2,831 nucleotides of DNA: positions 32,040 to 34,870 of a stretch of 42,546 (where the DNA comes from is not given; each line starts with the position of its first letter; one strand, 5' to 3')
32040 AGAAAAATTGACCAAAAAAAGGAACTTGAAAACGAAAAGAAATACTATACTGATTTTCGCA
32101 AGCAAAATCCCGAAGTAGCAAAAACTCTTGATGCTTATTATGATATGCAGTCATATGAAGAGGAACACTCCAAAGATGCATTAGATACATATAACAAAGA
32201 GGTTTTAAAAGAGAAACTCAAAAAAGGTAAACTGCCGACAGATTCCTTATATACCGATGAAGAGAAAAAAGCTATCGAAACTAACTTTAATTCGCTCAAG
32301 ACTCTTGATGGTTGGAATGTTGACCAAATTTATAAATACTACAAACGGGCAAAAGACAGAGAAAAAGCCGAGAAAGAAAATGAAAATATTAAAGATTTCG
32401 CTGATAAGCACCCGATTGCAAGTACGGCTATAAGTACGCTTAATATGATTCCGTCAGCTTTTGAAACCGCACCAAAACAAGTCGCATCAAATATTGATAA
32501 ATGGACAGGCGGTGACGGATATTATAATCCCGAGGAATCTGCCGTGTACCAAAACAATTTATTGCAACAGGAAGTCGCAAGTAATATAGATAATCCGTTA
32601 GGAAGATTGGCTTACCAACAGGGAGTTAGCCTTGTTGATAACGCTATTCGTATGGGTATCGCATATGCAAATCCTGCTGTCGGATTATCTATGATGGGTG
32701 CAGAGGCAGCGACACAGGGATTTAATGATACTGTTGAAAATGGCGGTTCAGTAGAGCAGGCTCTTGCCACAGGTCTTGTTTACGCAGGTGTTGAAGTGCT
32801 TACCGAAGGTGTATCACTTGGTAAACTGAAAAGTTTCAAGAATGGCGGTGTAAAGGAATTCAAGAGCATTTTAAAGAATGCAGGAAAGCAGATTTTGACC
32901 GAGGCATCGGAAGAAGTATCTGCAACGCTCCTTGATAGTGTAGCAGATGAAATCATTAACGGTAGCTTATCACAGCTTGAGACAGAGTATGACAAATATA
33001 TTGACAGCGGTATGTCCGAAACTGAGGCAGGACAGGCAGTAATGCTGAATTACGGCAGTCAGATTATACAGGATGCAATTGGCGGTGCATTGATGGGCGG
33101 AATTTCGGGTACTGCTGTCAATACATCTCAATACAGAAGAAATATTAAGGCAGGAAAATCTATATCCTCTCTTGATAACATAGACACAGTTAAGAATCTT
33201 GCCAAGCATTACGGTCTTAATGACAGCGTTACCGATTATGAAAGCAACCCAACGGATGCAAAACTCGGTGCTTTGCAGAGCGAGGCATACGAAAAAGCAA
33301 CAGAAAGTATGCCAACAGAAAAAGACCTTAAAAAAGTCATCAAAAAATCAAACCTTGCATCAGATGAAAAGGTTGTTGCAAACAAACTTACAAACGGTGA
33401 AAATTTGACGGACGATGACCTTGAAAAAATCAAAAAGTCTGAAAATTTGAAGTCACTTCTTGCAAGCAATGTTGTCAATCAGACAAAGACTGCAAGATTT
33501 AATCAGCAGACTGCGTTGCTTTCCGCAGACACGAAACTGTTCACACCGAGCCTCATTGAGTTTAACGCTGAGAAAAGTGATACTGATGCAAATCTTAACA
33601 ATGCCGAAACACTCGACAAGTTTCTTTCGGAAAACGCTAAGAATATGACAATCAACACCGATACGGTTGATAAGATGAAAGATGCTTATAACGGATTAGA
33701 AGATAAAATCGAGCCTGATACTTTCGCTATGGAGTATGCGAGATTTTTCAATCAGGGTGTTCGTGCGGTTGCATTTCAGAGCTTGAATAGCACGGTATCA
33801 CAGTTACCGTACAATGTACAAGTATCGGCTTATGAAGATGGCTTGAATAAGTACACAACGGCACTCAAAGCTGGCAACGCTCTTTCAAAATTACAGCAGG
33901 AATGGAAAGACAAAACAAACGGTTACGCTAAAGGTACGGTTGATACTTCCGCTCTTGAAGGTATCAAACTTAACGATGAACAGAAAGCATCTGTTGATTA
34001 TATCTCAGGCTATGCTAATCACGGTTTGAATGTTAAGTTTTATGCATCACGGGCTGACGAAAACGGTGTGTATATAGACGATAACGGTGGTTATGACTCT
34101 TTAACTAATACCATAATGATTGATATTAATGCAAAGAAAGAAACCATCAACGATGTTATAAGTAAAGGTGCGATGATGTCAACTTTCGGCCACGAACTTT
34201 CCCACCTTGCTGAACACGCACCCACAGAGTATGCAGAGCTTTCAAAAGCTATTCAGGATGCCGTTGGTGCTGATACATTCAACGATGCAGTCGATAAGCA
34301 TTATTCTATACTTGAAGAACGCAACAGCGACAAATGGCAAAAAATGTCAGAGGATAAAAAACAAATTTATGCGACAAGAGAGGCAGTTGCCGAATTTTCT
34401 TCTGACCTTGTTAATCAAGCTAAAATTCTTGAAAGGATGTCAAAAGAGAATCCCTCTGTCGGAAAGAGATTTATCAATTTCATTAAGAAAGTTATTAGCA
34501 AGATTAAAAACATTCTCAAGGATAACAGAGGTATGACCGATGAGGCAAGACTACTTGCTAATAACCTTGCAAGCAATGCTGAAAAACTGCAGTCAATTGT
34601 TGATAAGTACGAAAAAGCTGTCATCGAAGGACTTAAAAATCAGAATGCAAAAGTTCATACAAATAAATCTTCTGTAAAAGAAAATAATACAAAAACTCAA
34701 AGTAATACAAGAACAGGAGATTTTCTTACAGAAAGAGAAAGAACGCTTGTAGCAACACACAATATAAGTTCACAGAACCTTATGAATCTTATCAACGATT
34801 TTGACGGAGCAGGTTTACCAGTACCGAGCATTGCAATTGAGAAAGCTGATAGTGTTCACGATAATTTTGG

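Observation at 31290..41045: A 3251-aa polyvalent-type giant protein occupies 23% of the genome, inside the tail module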

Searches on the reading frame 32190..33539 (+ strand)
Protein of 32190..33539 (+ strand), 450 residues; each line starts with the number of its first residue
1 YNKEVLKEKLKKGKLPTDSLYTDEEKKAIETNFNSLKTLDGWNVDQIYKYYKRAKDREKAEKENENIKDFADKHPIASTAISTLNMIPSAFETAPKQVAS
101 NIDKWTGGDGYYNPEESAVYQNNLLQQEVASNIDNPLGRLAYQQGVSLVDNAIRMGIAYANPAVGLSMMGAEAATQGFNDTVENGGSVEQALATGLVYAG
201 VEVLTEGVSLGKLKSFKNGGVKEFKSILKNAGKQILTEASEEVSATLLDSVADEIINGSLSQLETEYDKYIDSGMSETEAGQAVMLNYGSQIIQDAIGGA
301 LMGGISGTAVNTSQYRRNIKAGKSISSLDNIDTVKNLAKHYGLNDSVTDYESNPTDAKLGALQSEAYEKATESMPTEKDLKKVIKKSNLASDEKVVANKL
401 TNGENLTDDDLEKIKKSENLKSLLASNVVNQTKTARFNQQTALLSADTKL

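Call 8: search_protein_families(library=pfam, proteins=[window:32190-33539:+], max_evalue=10)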
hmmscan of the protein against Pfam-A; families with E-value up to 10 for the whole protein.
window:32190-33539:+ (450 aa): 1 family
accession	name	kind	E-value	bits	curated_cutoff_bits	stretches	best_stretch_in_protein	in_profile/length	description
PF24074.1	DUF7366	-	3.4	8.4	27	1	46-74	15-43/78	Domain of unknown function (DUF7366)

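Call 28: search_protein_families(library=phrogs, proteins=[window:32190-33539:+], max_evalue=0.01)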
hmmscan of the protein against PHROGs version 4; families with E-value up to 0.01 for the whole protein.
window:32190-33539:+ (450 aa): 1 family
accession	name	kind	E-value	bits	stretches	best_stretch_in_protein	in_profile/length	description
phrog_22978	-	unknown function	7.8e-18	63.7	1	164-323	424-582/3513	-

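Call 96: search_protein_families(library=ncbifam, proteins=[window:32190-33539:+], max_evalue=0.01)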
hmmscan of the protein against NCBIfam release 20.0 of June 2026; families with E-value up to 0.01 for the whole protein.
window:32190-33539:+ (450 aa): 0 families

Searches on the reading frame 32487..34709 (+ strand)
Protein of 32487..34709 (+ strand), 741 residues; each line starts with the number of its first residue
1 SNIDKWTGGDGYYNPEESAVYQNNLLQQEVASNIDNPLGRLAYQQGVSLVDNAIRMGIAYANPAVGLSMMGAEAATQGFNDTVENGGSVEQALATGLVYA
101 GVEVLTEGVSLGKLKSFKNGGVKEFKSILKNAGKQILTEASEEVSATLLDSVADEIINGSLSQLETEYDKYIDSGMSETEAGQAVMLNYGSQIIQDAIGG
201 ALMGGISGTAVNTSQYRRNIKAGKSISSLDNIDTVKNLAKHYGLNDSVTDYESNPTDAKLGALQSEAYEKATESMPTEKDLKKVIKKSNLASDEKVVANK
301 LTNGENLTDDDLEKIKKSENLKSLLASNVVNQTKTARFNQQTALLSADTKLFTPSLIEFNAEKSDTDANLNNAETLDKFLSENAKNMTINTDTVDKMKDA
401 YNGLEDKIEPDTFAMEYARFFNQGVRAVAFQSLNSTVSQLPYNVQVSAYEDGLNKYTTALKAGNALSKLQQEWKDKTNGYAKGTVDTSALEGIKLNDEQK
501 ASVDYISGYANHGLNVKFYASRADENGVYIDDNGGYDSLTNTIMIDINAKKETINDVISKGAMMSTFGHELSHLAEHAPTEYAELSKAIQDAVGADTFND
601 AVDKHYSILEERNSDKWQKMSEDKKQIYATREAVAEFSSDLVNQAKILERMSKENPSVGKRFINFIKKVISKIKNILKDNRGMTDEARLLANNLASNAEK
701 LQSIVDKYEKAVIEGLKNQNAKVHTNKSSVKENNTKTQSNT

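Call 43: search_protein_representatives(protein=window:32487-34709:+)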
Query: 741 residues. Proteins with E-value up to 0.001 (for the whole library): 1696; up to 1e-10: 800; up to 1e-30: 21. The best 150 are listed.
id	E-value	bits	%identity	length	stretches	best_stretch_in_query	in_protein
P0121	0.0e+00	1484.1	93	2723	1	2-741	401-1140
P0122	0.0e+00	1332.0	85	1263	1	2-741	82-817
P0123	1.7e-160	552.4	43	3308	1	3-738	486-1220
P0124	2.1e-117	410.0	39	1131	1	9-738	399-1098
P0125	5.7e-105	369.0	35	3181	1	7-736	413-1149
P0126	9.1e-77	275.8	31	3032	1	21-724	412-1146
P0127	2.7e-75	270.9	32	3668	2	253-727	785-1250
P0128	3.2e-72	260.7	32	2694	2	182-738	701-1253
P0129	1.0e-56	209.5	31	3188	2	5-347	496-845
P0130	4.2e-55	204.2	31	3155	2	393-739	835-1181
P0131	9.5e-52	193.1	36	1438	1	388-737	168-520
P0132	6.1e-45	170.6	48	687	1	540-737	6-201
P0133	1.3e-43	166.3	31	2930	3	2-221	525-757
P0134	5.6e-41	157.5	33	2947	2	4-295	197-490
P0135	9.8e-36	140.2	31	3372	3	364-734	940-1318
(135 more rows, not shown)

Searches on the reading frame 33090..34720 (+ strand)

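Call 8: search_protein_families(library=pfam, proteins=[window:33090-34439:+], max_evalue=10)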
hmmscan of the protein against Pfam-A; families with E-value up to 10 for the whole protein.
window:33090-34439:+ (450 aa): 0 families

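Call 27: search_protein_families(library=pfam, proteins=[window:33090-34720:+], max_evalue=1)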
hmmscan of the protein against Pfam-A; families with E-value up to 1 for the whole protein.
window:33090-34720:+ (543 aa): 1 family
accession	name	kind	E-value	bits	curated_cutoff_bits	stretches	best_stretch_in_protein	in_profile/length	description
PF06103.16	DUF948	-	0.017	15.7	37.2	0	461-506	31-76/89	Bacterial protein of unknown function (DUF948)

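Call 28: search_protein_families(library=phrogs, proteins=[window:33090-34439:+], max_evalue=0.01)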
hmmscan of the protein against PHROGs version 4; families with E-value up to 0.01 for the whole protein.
window:33090-34439:+ (450 aa): 0 families

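Call 96: search_protein_families(library=ncbifam, proteins=[window:33090-34439:+], max_evalue=0.01)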
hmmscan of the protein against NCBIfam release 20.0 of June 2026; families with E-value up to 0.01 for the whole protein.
window:33090-34439:+ (450 aa): 0 families

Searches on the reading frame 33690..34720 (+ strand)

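Call 10: search_protein_families(library=pfam, proteins=[window:33690-34720:+], max_evalue=0.05)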
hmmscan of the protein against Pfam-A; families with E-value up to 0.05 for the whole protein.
window:33690-34720:+ (343 aa): 1 family
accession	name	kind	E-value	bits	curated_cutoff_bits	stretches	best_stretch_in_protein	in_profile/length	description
PF06103.16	DUF948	-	0.0024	18.4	37.2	0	262-306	32-76/89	Bacterial protein of unknown function (DUF948)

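Call 28: search_protein_families(library=phrogs, proteins=[window:33690-34720:+], max_evalue=0.01)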
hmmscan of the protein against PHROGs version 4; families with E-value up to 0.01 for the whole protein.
window:33690-34720:+ (343 aa): 0 families

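Call 96: search_protein_families(library=ncbifam, proteins=[window:33690-34720:+], max_evalue=0.01)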
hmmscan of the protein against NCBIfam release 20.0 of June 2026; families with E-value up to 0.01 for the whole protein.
window:33690-34720:+ (343 aa): 1 family
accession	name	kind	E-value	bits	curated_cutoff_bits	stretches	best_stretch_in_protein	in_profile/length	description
NF045622.1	Npun_F5560_fam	hypoth_equivalog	0.0022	18.1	125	1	208-301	59-149/156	Npun_F5560 family protein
